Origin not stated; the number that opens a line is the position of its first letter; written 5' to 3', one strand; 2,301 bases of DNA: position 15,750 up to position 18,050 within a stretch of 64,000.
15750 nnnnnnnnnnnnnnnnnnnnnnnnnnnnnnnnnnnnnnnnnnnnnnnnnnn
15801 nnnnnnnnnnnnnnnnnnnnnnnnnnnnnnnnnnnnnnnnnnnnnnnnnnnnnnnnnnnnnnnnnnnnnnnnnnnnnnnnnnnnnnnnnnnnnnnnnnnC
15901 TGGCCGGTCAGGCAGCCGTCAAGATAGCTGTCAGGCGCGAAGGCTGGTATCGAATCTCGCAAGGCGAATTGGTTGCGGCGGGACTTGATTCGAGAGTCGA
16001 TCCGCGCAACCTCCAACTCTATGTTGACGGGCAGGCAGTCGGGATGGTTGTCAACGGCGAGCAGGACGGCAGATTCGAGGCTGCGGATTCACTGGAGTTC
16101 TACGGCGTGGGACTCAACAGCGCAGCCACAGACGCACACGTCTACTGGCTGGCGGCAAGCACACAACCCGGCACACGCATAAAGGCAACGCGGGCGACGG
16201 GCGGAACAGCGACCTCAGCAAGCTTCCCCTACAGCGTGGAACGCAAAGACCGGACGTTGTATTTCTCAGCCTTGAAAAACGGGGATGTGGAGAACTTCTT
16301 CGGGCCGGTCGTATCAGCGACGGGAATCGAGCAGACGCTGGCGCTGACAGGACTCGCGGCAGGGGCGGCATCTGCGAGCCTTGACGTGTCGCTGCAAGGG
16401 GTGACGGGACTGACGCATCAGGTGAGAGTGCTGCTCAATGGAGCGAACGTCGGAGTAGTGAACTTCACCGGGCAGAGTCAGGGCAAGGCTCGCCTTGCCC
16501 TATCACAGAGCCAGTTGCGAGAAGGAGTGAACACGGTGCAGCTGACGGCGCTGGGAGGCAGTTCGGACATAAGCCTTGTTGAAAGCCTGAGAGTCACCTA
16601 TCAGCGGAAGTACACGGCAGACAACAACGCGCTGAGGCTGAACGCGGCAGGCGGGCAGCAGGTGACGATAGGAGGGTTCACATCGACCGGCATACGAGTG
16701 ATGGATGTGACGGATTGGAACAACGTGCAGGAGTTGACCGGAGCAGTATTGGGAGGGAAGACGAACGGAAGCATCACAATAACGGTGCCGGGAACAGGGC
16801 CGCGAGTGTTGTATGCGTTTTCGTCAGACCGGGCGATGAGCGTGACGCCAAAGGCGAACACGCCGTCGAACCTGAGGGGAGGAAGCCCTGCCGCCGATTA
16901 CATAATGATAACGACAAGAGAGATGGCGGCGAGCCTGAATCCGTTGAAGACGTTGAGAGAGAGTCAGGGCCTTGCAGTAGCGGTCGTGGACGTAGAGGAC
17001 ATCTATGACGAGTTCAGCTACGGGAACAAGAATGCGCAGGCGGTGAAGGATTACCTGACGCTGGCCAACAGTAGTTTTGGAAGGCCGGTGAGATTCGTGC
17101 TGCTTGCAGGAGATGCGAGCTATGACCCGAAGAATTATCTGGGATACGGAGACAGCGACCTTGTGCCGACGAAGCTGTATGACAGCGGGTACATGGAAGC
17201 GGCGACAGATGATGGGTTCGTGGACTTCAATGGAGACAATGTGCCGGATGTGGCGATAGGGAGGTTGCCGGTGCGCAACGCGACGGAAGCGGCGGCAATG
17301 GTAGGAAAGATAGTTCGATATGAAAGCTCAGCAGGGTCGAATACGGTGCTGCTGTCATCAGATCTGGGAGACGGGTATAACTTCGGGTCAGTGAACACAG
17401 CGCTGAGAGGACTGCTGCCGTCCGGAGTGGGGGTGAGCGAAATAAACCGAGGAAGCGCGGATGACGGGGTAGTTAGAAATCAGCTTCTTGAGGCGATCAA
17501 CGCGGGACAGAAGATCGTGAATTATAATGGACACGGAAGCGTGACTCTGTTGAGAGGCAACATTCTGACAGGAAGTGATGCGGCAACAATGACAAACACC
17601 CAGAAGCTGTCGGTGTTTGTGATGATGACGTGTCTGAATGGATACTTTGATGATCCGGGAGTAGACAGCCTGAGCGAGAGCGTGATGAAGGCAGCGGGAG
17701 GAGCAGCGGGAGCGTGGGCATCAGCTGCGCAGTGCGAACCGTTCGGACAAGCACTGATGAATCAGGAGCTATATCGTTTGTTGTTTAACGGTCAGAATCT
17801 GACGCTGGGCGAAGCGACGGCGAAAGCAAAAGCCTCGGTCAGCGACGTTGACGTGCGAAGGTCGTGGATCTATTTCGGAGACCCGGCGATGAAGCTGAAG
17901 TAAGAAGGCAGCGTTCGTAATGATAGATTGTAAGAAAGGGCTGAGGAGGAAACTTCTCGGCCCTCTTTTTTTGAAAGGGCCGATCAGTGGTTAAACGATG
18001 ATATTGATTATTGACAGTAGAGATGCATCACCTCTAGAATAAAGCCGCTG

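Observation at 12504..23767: Tandem pair of 1799-aa secreted proteins combining a subtilase-like serine protease and a gingipain-like (C25) cysteine protease in one polypeptide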

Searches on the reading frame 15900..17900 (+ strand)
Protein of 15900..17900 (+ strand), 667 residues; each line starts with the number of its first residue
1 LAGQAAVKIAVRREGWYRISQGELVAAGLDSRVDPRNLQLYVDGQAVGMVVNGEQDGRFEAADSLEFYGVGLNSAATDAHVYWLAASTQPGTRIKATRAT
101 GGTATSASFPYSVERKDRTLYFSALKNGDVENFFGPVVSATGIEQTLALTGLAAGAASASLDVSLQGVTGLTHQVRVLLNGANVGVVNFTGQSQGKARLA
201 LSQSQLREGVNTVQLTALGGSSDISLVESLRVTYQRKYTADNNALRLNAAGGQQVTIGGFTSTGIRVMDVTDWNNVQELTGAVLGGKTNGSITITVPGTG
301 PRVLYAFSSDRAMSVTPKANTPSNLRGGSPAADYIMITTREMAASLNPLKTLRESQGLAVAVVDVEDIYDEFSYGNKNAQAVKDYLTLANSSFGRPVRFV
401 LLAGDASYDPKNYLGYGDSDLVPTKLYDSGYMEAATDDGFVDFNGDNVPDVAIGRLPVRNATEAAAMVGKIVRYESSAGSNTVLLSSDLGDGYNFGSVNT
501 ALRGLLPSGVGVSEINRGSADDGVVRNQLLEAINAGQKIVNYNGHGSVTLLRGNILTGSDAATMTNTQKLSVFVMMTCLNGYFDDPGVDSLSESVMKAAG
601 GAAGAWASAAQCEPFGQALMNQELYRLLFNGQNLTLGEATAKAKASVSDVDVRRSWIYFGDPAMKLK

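Call 15: search_solved_structures(query=window:15900-17900:+, max_evalue=1, show_alignments=3)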
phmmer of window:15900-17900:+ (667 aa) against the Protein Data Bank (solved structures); distinct sequences matched with E-value up to 1: 5.
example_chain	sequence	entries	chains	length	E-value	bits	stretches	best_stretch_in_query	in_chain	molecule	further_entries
6za2_A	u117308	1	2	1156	6.4e-09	38.1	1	279-665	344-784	Por secretion system protein porU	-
1cvr_A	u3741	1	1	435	9e-06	27.7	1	502-664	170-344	GINGIPAIN R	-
4ief_B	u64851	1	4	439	1.5e-05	27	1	447-664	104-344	Gingipain R2 Mature Domain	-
4tkx_L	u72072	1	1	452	0.067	14.9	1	530-585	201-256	Lys-gingipain W83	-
4rbm_A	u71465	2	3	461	0.07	14.9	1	530-585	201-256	Lys-gingipain W83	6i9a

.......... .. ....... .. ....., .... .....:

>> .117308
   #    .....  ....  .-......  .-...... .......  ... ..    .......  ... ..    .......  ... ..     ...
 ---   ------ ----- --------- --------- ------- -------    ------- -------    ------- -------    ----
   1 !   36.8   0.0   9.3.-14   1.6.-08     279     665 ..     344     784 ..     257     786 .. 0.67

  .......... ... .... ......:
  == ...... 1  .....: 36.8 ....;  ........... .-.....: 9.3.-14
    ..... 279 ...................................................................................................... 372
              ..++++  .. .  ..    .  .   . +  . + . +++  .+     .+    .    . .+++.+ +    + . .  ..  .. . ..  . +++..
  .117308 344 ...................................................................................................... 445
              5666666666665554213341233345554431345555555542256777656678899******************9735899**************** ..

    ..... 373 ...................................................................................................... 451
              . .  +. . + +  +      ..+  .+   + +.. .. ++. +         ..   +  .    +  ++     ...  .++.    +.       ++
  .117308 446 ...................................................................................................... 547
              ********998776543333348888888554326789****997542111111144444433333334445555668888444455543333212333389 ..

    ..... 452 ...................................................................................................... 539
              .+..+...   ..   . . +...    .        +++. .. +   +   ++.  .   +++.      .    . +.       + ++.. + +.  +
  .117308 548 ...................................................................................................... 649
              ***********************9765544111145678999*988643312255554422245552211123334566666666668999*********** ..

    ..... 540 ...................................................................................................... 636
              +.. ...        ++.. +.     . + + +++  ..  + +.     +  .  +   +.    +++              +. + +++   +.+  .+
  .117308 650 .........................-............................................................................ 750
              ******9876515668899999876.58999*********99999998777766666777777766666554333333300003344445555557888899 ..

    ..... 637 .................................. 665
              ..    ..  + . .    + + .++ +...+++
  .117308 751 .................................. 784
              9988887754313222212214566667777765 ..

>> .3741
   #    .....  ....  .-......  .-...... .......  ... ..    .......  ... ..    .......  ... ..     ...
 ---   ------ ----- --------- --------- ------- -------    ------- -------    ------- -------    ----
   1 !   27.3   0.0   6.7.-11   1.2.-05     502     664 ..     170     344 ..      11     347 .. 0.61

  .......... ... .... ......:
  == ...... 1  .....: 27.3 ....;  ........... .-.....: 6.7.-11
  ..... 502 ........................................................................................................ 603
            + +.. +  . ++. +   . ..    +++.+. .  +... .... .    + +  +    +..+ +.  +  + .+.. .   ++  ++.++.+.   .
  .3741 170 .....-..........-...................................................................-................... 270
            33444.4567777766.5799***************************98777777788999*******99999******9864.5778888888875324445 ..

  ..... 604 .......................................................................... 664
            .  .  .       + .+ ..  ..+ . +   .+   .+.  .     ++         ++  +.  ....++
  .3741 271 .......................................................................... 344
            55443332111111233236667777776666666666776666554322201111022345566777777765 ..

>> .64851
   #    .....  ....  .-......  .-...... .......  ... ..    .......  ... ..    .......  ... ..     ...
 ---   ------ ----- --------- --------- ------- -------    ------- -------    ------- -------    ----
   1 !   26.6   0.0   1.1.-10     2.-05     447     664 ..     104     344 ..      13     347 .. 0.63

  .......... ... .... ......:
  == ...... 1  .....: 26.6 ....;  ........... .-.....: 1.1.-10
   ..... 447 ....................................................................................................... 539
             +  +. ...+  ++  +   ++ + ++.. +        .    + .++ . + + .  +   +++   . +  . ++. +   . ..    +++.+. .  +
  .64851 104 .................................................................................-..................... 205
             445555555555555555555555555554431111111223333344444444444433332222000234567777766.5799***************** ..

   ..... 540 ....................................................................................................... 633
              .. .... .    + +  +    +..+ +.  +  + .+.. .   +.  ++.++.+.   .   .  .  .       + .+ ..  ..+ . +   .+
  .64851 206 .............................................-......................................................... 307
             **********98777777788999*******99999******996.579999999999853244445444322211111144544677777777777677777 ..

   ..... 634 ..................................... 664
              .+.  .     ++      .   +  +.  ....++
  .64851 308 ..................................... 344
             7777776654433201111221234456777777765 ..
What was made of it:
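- Checked: The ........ and GRLPV motifs align to PorU FGDGAHD and GRFPV (call 15).
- The C25 dyad aligns to PorU (6za2) and RgpB (1cvr, 4ief) (call 15).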

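Call 25: find_homologous_proteins(query=window:15903-17900:+, max_evalue=0.00001)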
Query window:15903-17900:+ (666 aa): 572 proteins with E <= 0.00001 among 8000 candidates; the best 120 are listed.
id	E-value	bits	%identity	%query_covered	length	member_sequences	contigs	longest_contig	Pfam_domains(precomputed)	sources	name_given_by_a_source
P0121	2.7e-272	923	64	100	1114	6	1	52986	PF01364.25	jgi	-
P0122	8.2e-270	915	63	100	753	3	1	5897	PF01364.25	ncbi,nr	ncbi:MAG TPA: C25 family cysteine peptidase, partial [Blastocatellia bacterium]|nr:C25 family cystei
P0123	1.1e-260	885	59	99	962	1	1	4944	PF01364.25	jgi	jgi:hypothetical protein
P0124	1.1e-256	871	60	100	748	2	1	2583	PF01364.25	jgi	-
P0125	5.9e-229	780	55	99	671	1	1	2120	PF01364.25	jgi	jgi:hypothetical protein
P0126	1.3e-225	769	55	100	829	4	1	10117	PF01364.25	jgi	-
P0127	2.5e-221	755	52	100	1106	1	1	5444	PF01364.25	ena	-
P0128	3.0e-219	748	53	100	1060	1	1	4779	PF00932.26,PF01364.25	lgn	-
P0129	9.0e-219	746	51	100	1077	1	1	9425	PF01364.25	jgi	jgi:Peptidase family C25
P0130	3.0e-218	744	53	100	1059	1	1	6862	PF01364.25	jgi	jgi:hypothetical protein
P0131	3.4e-218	744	52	100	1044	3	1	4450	PF01364.25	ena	-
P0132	1.2e-217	742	51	99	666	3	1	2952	PF01364.25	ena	-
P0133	2.9e-217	741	52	100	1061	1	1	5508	PF00932.26,PF01364.25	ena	-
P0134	3.0e-217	741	53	100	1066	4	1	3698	PF00963.25,PF01364.25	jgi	-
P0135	5.1e-217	740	51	100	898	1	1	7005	PF01364.25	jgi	jgi:hypothetical protein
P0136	2.6e-216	738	52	100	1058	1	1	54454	PF00932.26,PF01364.25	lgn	-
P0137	4.1e-216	737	51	99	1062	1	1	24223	PF01364.25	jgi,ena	-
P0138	4.4e-216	737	56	94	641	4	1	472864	PF01364.25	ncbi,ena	-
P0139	5.7e-216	737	51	100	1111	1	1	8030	PF01364.25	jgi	jgi:hypothetical protein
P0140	6.0e-216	737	53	100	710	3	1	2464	PF01364.25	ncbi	ncbi:MAG TPA: C25 family cysteine peptidase, partial [Blastocatellia bacterium]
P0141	7.5e-216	737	52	100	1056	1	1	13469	PF00932.26,PF01364.25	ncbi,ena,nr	ncbi:MAG TPA: C25 family cysteine peptidase [Blastocatellia bacterium]|nr:C25 family cysteine peptid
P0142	3.9e-215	734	52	100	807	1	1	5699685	PF01364.25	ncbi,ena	-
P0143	1.0e-214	733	51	100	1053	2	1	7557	PF01364.25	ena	-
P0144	1.4e-214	732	51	100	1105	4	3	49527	PF01364.25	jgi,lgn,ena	-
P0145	6.3e-214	730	51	100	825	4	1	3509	PF01364.25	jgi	-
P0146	1.4e-213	729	49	99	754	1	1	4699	PF01364.25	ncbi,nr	ncbi:MAG TPA: C25 family cysteine peptidase, partial [Blastocatellia bacterium]|nr:C25 family cystei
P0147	4.4e-213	727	51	100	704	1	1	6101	PF01364.25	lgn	-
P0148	2.1e-212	725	52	100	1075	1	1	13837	PF01364.25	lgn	-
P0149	3.1e-212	725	51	97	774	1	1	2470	PF01364.25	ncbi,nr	ncbi:MAG TPA: C25 family cysteine peptidase, partial [Blastocatellia bacterium]|nr:C25 family cystei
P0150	5.0e-212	724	51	100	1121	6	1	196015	PF01364.25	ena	-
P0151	6.9e-212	723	51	100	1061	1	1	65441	PF00932.26,PF01364.25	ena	-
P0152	1.4e-211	722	52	99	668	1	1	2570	PF01364.25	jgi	jgi:hypothetical protein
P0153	2.3e-211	722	51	100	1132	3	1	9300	PF01364.25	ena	-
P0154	7.5e-211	720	51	100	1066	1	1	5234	PF01364.25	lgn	-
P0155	8.5e-211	720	51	99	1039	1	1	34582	PF01364.25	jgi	jgi:hypothetical protein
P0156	1.2e-210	719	51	100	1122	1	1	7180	PF01364.25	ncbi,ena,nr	ncbi:MAG TPA: C25 family cysteine peptidase [Blastocatellia bacterium]|nr:C25 family cysteine peptid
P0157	1.9e-210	719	51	100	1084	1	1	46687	PF01364.25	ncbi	ncbi:MAG: C25 family cysteine peptidase [Blastocatellia bacterium]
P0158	2.8e-210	718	50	100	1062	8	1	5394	PF00932.26,PF01364.25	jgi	-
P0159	3.8e-210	718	51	100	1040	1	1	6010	PF01364.25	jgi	jgi:Peptidase family C25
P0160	4.2e-210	718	52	99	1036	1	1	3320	PF01483.28,PF01364.25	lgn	-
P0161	8.1e-210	717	51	100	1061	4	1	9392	PF00932.26,PF01364.25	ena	-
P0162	1.2e-209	716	51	100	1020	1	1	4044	PF01364.25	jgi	jgi:hypothetical protein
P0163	2.3e-209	715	52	100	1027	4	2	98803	PF01364.25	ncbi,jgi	jgi:hypothetical protein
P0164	2.3e-209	715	50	100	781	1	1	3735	PF01364.25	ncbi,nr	ncbi:MAG TPA: C25 family cysteine peptidase, partial [Blastocatellia bacterium]|nr:C25 family cystei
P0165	3.2e-209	715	53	96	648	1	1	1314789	PF01364.25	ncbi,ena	-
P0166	5.1e-209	714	51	100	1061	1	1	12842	PF00932.26,PF01364.25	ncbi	-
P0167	6.3e-209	714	50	100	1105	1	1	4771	PF01364.25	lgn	-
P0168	8.6e-209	713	50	100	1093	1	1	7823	PF26784.1,PF01364.25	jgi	jgi:hypothetical protein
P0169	1.1e-208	713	50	100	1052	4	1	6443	PF01364.25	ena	-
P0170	1.3e-208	713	51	100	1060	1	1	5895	PF01364.25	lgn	-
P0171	4.0e-208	711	51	98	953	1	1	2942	PF00963.25,PF01364.25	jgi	jgi:hypothetical protein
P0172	4.3e-208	711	50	100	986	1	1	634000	PF01364.25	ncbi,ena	-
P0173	5.8e-208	711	51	100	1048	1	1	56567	PF01364.25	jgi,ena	jgi:hypothetical protein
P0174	1.2e-207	709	66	74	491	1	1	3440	PF01364.25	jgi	jgi:hypothetical protein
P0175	1.3e-207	709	51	100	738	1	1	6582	PF01364.25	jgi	jgi:hypothetical protein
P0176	7.3e-207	707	49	99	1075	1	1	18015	PF13895.13,PF13927.13,PF01364.25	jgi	jgi:peptidase C25-like protein/Ig-like domain-containing protein/all-beta uncharacterized protein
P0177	9.6e-207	706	50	100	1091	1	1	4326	PF01364.25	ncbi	-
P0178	1.0e-206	706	50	100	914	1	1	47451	PF01364.25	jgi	jgi:hypothetical protein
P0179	1.3e-206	706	50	99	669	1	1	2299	PF01364.25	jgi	jgi:hypothetical protein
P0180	1.8e-206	706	51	100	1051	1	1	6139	PF00932.26,PF01364.25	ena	-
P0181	2.4e-206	705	49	100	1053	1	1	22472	PF01364.25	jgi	jgi:peptidase C25-like protein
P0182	2.7e-206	705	51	100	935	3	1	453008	PF01364.25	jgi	jgi:peptidase C25-like protein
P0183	2.7e-206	705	51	100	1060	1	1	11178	PF00932.26,PF01364.25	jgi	jgi:peptidase C25-like protein/lamin tail-like protein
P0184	3.0e-206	705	51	99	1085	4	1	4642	PF07679.23,PF13927.13,PF01364.25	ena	-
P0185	3.7e-206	705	51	100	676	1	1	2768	PF01364.25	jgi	-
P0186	4.5e-206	704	49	100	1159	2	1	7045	PF01364.25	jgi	-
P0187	4.6e-206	704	51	96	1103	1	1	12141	PF01364.25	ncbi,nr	ncbi:MAG TPA: C25 family cysteine peptidase, partial [Blastocatellia bacterium]|nr:C25 family cystei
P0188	1.3e-205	703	55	91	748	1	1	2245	PF01364.25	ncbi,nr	ncbi:MAG TPA: C25 family cysteine peptidase, partial [Blastocatellia bacterium]|nr:C25 family cystei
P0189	3.2e-205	701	50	100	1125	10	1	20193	PF01364.25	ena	-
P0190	3.6e-205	701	48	100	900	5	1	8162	PF01364.25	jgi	jgi:Peptidase family C25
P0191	5.4e-205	701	49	100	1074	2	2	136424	PF00932.26,PF01364.25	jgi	jgi:hypothetical protein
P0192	6.9e-205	700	49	100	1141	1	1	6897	PF01364.25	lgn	-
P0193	8.0e-205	700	49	100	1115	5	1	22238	PF01364.25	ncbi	-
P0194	9.0e-205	700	48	100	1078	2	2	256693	PF01364.25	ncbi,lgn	-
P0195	1.0e-204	700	50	100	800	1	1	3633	PF01364.25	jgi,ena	-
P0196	1.0e-204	700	49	100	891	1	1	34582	PF01364.25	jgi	jgi:hypothetical protein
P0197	1.5e-204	699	50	99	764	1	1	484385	PF01364.25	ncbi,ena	-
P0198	1.5e-204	699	50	100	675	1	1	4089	PF01364.25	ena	-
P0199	1.6e-204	699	49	100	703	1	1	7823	PF01364.25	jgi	-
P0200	1.8e-204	699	50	99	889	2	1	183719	PF01364.25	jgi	jgi:Peptidase family C25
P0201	2.1e-204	699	50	100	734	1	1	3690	PF01364.25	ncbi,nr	ncbi:MAG TPA: C25 family cysteine peptidase, partial [Blastocatellia bacterium]|nr:C25 family cystei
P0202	3.1e-204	698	51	100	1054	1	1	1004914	PF01364.25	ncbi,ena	-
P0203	3.1e-204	698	49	100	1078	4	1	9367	PF01364.25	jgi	jgi:hypothetical protein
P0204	3.8e-204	698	50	100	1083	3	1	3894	PF01364.25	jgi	-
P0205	4.0e-204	698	49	100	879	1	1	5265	PF01364.25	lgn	-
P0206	7.6e-204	697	50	100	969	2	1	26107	PF01364.25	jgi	-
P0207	1.1e-203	696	49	100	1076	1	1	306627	PF01364.25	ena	-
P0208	1.6e-203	696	51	100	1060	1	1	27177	PF00932.26,PF01364.25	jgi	jgi:hypothetical protein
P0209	2.3e-203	695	51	99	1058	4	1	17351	PF00932.26,PF01364.25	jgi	jgi:peptidase C25-like protein/lamin tail-like protein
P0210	2.6e-203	695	49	99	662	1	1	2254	PF01364.25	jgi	jgi:hypothetical protein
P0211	3.5e-203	695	50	100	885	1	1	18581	PF01364.25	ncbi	ncbi:MAG: C25 family cysteine peptidase, partial [Acidobacteriota bacterium]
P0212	3.8e-203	695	53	93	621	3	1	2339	PF01364.25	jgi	jgi:hypothetical protein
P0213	5.3e-203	694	51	100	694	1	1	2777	PF01364.25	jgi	jgi:hypothetical protein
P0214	5.8e-203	694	50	100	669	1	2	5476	PF01364.25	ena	-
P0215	6.8e-203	694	50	100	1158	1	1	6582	PF01364.25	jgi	jgi:hypothetical protein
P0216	9.1e-203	693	50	99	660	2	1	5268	PF01364.25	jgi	jgi:hypothetical protein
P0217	1.3e-202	693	49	100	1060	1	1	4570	PF01364.25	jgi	jgi:hypothetical protein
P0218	1.8e-202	692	49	100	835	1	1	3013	PF01364.25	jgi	jgi:hypothetical protein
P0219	2.0e-202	692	49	100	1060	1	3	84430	PF00932.26,PF01364.25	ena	-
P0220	2.7e-202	692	49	100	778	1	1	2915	PF01364.25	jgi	jgi:hypothetical protein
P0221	2.9e-202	692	50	100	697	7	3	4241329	PF01364.25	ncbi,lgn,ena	-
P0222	3.4e-202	691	48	100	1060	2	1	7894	PF00932.26,PF01364.25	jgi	jgi:hypothetical protein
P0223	5.6e-202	691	48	100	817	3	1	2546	PF01364.25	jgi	jgi:hypothetical protein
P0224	6.9e-202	690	49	99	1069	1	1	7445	PF13927.13,PF01364.25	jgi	jgi:hypothetical protein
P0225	9.2e-202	690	49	100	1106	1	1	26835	PF01364.25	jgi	jgi:hypothetical protein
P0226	1.6e-201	689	49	100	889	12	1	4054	PF01364.25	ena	-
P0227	1.7e-201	689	50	100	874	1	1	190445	PF01364.25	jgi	jgi:Peptidase family C25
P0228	2.7e-201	688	49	100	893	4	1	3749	PF01364.25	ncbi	ncbi:MAG TPA: C25 family cysteine peptidase [Blastocatellia bacterium]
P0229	1.0e-200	687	49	100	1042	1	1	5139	PF00932.26,PF01364.25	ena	-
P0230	2.2e-200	685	48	100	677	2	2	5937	PF01364.25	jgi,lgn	-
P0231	2.5e-200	685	48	99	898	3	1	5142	PF01364.25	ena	-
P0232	2.5e-200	685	48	99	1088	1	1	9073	PF07679.23,PF13927.13,PF13004.14,PF01364.25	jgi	-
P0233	2.9e-200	685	49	100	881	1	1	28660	PF01364.25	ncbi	ncbi:MAG: hypothetical protein V7641_1293 [Blastocatellia bacterium]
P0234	3.1e-200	685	48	100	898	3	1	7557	PF01364.25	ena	-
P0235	3.2e-200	685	50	100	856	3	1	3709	PF01364.25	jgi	jgi:hypothetical protein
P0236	3.3e-200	685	62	76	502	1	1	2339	PF01364.25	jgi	jgi:hypothetical protein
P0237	4.1e-200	685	49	100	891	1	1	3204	PF01364.25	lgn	-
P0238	1.2e-199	683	50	100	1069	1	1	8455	PF01364.25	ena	-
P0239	1.3e-199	683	49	100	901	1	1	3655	PF01364.25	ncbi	-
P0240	2.3e-199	682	49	100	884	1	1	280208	PF05345.19,PF01364.25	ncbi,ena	-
